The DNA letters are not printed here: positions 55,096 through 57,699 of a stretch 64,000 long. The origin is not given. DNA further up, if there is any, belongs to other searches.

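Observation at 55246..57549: PilT retraction ATPase with a 400-aa C-terminal TPR extension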

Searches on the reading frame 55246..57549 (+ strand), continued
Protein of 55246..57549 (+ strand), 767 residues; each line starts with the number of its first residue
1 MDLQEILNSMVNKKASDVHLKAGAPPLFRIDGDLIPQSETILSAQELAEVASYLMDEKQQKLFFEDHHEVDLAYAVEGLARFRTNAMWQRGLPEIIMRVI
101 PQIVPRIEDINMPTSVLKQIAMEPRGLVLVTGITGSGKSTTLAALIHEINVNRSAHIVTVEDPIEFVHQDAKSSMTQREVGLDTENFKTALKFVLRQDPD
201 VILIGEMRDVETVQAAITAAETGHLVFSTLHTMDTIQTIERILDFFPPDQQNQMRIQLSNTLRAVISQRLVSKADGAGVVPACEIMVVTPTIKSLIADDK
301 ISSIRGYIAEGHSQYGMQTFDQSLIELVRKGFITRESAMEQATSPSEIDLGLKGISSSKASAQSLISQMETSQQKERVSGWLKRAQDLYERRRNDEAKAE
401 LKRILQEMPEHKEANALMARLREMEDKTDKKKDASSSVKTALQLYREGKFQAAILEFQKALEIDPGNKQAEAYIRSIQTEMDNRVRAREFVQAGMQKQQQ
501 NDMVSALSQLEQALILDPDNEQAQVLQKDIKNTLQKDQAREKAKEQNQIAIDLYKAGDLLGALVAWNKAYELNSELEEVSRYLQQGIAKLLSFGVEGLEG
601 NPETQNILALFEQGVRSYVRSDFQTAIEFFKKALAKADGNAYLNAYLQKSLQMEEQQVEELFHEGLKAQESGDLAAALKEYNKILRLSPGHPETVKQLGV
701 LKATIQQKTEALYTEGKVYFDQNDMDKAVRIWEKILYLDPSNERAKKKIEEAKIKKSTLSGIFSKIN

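Call 23: list_cluster_members(proteins=[P0062, P0061, P0081, P0057, P0067, P0110, P0063, P0119, P0021, P0035])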
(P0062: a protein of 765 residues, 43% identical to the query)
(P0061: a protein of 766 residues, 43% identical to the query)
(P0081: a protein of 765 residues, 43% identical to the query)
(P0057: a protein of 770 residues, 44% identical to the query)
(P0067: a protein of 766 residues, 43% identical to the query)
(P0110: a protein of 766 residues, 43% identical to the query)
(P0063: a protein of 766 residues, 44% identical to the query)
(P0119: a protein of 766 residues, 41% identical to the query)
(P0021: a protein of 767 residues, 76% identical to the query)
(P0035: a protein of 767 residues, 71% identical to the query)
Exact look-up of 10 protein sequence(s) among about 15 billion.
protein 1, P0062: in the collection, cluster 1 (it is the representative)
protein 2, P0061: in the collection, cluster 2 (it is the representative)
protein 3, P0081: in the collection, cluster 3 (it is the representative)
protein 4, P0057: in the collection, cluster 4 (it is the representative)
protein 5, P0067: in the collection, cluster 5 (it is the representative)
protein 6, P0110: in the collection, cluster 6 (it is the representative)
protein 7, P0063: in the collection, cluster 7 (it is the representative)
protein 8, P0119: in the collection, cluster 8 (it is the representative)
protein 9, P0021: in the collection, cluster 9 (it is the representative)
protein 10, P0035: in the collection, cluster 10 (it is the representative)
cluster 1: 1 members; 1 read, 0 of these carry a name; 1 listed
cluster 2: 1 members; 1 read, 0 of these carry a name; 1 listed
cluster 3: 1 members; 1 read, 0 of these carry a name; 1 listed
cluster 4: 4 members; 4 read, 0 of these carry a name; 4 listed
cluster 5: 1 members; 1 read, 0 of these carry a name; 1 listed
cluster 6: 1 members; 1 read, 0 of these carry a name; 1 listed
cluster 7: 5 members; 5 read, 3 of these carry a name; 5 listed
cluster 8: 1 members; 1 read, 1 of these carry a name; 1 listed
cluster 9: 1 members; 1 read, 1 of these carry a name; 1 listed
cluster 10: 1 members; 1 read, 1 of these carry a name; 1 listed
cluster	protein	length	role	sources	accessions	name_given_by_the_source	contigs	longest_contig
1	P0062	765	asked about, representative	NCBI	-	-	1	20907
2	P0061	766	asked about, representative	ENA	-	-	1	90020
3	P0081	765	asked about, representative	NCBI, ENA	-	-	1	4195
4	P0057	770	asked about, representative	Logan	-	-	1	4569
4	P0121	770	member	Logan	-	-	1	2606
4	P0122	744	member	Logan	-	-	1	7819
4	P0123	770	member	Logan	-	-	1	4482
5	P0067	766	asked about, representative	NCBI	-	-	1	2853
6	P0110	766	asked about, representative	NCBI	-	-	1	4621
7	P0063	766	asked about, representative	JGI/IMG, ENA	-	-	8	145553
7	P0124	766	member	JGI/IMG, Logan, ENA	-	twitching motility protein PilT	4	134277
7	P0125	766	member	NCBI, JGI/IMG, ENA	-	twitching motility protein PilT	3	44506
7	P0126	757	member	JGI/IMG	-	twitching motility protein PilT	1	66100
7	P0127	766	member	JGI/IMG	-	-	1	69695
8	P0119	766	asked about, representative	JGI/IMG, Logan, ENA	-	twitching motility protein PilT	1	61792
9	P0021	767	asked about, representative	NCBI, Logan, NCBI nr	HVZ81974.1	MAG TPA: PilT/PilU family type 4a pilus ATPase [bacterium] | PilT/PilU family type 4a pilus ATPase [bacterium]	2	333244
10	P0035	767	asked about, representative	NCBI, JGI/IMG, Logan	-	twitching motility protein PilT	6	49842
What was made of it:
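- Tried and rejected: Cluster look-ups gave no organism names (call 23).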

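Call 26: search_solved_structures(query=window:55246-57546:+, max_evalue=1e-10, show_alignments=2)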
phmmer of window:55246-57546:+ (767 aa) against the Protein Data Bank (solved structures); distinct sequences matched with E-value up to 1e-10: 33.
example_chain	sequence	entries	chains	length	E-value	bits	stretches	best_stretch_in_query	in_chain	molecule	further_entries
5fl3_A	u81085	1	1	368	9.2e-108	364.8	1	3-352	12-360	PILI RETRACTION PROTEIN PILT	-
6ojx_A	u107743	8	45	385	7.8e-102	345.2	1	3-350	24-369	Twitching motility pilus retraction ATPase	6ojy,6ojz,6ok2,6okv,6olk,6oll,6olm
5zfq_A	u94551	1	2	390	1.1e-101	344.8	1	3-350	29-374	Twitching motility pilus retraction protein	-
2gsz_A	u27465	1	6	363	3.8e-91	309.9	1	3-354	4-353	twitching motility protein PilT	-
2ewv_A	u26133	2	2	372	4e-91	309.8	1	3-354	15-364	twitching motility protein PilT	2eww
3jvu_A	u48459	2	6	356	1e-90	308.5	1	1-347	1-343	Twitching mobility protein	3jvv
9n32_A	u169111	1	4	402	6.9e-86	292.5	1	1-367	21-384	PilU protein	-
10my_A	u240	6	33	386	2.4e-79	270.9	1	2-354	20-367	PilT/PilU family type 4a pilus ATPase | Twitching motility protein PilT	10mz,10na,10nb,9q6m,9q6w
2eyu_A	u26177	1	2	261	2e-70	241.4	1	101-354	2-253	twitching motility protein PilT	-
6geb_A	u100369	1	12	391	2.3e-36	128.9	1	10-298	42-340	DotB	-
6gef_A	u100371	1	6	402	5.8e-30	107.7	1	14-295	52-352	Type IV secretion system protein DotB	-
1p9r_A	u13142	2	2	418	9.5e-30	107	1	7-271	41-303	General secretion pathway protein E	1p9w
4pht_A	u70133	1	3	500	1.3e-29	106.5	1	75-271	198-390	General secretory pathway protein E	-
4ksr_A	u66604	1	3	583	1.9e-29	106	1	7-271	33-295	Type II secretion system protein E, Hemolysin-coregulated protein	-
4kss_A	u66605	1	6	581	2.5e-29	105.6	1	7-271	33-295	Type II secretion system protein E, hemolysin-coregulated protein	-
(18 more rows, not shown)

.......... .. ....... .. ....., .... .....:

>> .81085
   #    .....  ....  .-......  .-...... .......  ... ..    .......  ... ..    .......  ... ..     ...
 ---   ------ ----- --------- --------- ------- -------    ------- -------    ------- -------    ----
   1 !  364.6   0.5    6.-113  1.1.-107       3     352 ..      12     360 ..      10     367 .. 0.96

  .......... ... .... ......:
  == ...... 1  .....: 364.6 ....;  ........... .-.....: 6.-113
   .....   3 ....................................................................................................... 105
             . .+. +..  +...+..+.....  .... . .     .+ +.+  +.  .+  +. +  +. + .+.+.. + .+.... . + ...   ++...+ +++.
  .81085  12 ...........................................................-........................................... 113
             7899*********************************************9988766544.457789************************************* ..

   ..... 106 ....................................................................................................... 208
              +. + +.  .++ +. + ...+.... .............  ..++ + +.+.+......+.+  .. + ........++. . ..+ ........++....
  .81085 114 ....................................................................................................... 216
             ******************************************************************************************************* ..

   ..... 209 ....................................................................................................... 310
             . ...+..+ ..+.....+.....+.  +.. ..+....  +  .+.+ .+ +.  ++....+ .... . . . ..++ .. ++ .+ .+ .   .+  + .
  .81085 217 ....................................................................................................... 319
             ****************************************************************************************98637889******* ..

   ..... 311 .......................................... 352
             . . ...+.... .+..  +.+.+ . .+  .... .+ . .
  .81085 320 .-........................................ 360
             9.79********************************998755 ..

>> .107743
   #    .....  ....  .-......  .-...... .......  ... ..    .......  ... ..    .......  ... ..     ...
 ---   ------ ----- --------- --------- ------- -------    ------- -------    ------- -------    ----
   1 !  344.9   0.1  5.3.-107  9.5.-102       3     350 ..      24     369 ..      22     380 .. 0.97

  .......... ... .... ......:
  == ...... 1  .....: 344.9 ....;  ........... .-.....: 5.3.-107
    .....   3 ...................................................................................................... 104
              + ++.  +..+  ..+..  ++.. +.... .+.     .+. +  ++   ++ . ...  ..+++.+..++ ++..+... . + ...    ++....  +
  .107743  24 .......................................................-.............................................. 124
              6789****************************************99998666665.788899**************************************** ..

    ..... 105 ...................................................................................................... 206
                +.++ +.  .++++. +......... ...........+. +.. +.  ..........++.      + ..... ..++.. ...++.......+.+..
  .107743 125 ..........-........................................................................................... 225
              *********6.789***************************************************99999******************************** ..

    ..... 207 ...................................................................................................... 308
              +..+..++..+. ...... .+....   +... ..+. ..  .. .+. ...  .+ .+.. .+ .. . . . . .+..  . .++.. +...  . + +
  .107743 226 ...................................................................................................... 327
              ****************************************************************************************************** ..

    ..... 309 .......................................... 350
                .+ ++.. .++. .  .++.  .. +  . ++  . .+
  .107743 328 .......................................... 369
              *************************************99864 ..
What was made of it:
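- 55246..56286 (+): PilT-family ATPase core (aa 1-347), made of the N-terminal PAS-like domain and the RecA-like C-terminal domain. PDB PilT at 308-365 bits (call 26).
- On PilT/PilU family type IVa pilus ATPase (TIGR01420): T. thermophilus PilT also deviates (call 26 alignment).
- Closest known: PilU. Same: Its alignment with the query runs to aa 367 (call 26).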

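Call 33: find_related_loci(query=L032:20178-20660:+, collection=metagenome_contigs, flank=10000)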
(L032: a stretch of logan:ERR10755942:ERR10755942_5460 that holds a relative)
Query L032:20178-20660:+ (161 aa) in metagenome_contigs; peptide patterns used: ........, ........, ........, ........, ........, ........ (x = any residue, [..] = any of these).
600 stretches matched a pattern (row limit reached: there are more); 391 encode a relative of the query (tblastn E <= 1e-3); the best 80 are kept; 80 distinct loci.
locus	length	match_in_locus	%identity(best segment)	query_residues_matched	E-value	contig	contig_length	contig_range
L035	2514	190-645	45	8-156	1e-40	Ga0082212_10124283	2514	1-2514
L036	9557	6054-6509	45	8-156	3e-40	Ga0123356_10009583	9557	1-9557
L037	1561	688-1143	47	8-156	7e-41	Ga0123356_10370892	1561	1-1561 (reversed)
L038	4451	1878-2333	45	8-156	3e-40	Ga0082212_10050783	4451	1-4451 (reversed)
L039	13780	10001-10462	48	1-154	9e-40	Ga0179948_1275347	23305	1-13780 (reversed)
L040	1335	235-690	45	8-156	8e-41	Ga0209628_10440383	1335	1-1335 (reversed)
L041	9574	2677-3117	49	8-154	7e-40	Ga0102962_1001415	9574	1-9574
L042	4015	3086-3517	50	8-152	2e-39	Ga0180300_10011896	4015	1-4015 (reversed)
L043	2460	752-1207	46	8-156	2e-39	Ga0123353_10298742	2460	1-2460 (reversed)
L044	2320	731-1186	45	8-156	6e-39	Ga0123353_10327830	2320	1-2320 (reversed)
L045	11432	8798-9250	47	8-156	7e-39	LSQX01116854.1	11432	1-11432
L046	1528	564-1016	47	8-156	1e-39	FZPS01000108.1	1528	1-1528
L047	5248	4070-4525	46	8-156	5e-39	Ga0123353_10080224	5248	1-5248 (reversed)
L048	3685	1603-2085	44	3-161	8e-39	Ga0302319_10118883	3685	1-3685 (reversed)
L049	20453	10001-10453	49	8-156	9e-39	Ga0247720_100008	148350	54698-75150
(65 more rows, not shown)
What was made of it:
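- Tried and rejected: Metagenome scan anchored on CheD (call 33).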

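Call 38: predict_structure(alignment_id=A3)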
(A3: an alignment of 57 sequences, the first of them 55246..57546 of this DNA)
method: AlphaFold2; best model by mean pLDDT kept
length: 767 residues; sequences in the alignment: 57
mean_pLDDT: 83.4   pTM: 0.43
mean pLDDT of the five models: 83.4, 83.3, 81.5, 80.9, 80.7
residues with pLDDT >= 90: 224; 70-90: 467; 50-70: 50; < 50: 26
segments of 3 or more residues with pLDDT < 50: 177-184, 357-369
pLDDT, mean of each block of 10 residues (from residue 1): 85 85 90 84 89 82 79 76 83 86 77 90 93 82 84 76 53 49 56 76 82 88 91 90 93 94 94 81 93 93 88 82 91 90 84 60 43 67 84 78 80 81 62 77 82 89 82 86 90 90 88 86 86 85 90 90 91 86 90 85 90 93 92 91 92 90 89 87 87 89 91 91 84 88 88 82 55
secondary structure, 60 per line:
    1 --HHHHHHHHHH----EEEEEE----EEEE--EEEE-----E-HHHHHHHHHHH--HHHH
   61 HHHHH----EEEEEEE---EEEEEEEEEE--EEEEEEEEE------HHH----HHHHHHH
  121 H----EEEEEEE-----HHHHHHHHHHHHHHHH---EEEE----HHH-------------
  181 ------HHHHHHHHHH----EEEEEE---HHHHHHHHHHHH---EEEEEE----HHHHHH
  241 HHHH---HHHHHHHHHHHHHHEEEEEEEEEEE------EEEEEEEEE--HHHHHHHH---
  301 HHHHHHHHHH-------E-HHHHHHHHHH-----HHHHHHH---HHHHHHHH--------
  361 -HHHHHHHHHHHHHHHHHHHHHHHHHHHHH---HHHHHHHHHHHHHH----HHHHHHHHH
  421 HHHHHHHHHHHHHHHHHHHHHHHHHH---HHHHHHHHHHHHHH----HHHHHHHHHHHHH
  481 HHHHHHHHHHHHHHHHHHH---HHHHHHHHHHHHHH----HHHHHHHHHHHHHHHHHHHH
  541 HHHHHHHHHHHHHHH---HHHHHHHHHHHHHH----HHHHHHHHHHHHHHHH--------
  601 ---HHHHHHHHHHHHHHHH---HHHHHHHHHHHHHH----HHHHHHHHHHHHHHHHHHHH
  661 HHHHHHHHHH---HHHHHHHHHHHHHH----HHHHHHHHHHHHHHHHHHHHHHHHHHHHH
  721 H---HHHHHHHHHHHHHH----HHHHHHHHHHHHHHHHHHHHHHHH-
elements in order (helices of 4 or more, strands of 3 or more residues): H3-12 E17-22 E27-30 E33-36 H44-54 H57-65 E70-76 E80-89 E92-100 H114-121 E126-132 H138-153 E157-160 H187-196 E201-206 H210-221 E225-230 H235-244 H248-261 E262-272 E279-287 H290-297 H301-310 H320-329 H335-341 H345-352 H362-390 H394-407 H412-446 H450-463 H468-499 H503-516 H521-555 H559-572 H577-592 H604-619 H623-636 H641-670 H674-687 H692-721 H725-738 H743-766
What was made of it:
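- The relative placement of arm and core in the model is not confident (pTM 0.43, call 38).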

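Call 45: find_homologous_proteins(query=L032:20819-21331:+, max_evalue=1e-20)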
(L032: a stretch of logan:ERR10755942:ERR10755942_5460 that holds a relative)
Query L032:20819-21331:+ (171 aa): 19 proteins with E <= 1e-20 among 58 candidates.
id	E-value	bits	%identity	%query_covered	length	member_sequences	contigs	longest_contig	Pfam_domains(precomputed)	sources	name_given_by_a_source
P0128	7.1e-106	369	100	100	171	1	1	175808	PF01584.25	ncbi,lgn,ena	-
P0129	7.7e-80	285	78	99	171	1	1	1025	PF01584.25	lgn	-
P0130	8.8e-75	268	73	100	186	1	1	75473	PF01584.25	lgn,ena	-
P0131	7.9e-61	223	62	98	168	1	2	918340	PF01584.25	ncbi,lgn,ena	-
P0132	4.2e-54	201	54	100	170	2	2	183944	PF01584.25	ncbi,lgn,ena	-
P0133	2.8e-44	169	47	96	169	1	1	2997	PF01584.25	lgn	-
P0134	7.4e-42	161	44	100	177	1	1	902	PF01584.25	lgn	-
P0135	5.5e-36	142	47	95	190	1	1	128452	PF01584.25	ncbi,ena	-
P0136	3.9e-35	139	44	95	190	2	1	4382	PF01584.25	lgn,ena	-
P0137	7.1e-33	132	46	99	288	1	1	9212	PF01584.25,PF00072.31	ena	-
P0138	3.9e-32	129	41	97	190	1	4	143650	PF01584.25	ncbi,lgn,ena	-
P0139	2.4e-30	124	41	91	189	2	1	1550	PF01584.25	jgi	jgi:purine-binding chemotaxis protein CheW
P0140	8.5e-27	112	45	84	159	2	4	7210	PF01584.25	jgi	-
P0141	1.4e-25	108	42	80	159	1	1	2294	PF01584.25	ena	-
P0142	5.3e-24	103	41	82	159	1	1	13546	PF01584.25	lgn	-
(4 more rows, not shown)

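Call 46: find_encoding_contigs(protein=P0128, flank=10000, max_places=1)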
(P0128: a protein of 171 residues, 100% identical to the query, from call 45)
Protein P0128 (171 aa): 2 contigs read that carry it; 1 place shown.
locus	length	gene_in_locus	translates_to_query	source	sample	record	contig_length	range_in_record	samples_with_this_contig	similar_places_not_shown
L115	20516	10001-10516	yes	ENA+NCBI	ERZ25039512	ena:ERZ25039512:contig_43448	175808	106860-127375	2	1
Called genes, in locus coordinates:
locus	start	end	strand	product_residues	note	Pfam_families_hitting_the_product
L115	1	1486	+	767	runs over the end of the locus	PF00437:T2SSE, PF00515:TPR_1 (faint), PF07719:TPR_2 (faint), PF13181:TPR_8 (faint), PF13371:TPR_9 (faint), PF13428:TPR_14 (faint), PF13432:TPR_16 (faint), PF14559:TPR_19 (faint), +1 more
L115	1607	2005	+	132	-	-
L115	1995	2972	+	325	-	-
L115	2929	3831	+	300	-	PF03705:CheR_N, PF01739:CheR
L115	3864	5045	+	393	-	-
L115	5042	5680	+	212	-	PF01584:CheW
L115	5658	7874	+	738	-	-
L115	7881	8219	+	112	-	PF00543:P-II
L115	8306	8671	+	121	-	PF00072:Response_reg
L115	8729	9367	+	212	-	PF13690:CheX (faint), PF04509:CheC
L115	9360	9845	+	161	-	PF03975:CheD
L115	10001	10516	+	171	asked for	PF01584:CheW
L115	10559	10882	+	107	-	PF00072:Response_reg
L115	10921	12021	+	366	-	PF00072:Response_reg, PF01339:CheB_methylest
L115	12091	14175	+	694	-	PF01627:Hpt, PF07194:P2, PF02895:H-kinase_dim, PF02518:HATPase_c, PF01584:CheW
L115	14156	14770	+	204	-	PF04509:CheC, PF13690:CheX (weak), PF04509:CheC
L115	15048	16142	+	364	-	PF00990:GGDEF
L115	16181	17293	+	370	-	PF02481:DNA_processg_A, PF17782:WHD_DprA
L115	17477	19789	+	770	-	PF01751:Toprim, PF01131:Topoisom_bac, PF01396:Zn_ribbon_Top1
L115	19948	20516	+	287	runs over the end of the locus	PF00696:AA_kinase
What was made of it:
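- Closest known: CheR-TPR fusions. Different: The cluster has single-domain CheYs and a classical CheA, not the multidomain regulators typical of those pathways (call 46).
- The che set looks flagellar-type (call 46).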

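Call 47: find_encoding_contigs(protein=P0131, flank=10000, max_places=1)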
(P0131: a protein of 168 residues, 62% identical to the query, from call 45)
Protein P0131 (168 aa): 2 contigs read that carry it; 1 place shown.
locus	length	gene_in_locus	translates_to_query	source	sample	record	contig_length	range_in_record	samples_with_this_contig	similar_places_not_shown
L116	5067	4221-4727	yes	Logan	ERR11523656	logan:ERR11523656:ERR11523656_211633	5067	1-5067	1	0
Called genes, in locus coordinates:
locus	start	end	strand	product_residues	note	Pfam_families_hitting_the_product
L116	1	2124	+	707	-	?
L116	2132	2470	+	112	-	PF00543:P-II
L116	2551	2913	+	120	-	PF00072:Response_reg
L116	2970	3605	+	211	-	PF13690:CheX (faint), PF04509:CheC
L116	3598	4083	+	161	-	PF03975:CheD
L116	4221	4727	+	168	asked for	PF01584:CheW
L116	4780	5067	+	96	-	?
